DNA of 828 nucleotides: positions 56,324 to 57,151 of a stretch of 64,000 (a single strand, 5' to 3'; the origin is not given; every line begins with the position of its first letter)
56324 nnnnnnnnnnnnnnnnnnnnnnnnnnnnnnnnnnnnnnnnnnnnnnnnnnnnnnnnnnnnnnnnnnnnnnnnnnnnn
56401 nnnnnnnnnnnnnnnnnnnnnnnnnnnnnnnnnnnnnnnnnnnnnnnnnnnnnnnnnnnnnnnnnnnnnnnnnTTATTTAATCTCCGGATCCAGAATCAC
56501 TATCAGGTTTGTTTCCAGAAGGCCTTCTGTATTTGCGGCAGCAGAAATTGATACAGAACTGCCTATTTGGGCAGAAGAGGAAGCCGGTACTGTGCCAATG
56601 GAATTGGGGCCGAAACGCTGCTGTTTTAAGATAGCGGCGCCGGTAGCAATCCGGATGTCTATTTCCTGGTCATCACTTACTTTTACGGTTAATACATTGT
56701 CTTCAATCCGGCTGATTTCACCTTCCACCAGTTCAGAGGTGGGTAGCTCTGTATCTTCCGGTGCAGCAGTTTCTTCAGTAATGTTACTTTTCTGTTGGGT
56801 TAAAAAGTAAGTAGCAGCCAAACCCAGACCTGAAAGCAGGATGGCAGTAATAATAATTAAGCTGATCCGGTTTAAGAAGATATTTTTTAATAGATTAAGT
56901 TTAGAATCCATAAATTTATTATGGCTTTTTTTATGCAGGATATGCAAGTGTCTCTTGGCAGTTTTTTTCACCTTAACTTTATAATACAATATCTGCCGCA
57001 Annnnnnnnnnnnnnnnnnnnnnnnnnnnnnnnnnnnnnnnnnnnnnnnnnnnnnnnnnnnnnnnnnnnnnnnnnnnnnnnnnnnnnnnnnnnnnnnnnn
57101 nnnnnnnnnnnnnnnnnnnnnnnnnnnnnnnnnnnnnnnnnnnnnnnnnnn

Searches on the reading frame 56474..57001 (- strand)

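Call 15: search_protein_families(library=pfam, proteins=[window:56474-57001:-], max_evalue=0.001)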
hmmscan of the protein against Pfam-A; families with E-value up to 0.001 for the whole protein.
window:56474-57001:- (175 aa): 0 families

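Call 27: search_protein_families(library=ncbifam, proteins=[window:56474-57001:-], max_evalue=0.1)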
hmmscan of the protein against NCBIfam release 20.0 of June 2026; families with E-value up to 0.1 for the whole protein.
window:56474-57001:- (175 aa): 5 families
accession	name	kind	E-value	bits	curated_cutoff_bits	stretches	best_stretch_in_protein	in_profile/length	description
NF047550.1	LIC_12071_fam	equivalog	0.015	14.6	350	1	5-103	180-280/337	LIC_12071 family protein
NF009727.0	PRK13254.1-1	equivalog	0.019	14.7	126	1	37-113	8-83/144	cytochrome c maturation protein CcmE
NF041655.1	MM0924_fam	subfamily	0.045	13.4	45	1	89-118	20-49/57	MM0924 family protein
NF047574.1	opine_export_Sa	equivalog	0.056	12.5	235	1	4-76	174-243/388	staphylopine family metallophore export MFS transporter CntE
NF040942.2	hypo_ExtJ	equivalog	0.078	13.4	52.5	0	92-124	26-56/77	selenite/tellurite reduction operon protein ExtJ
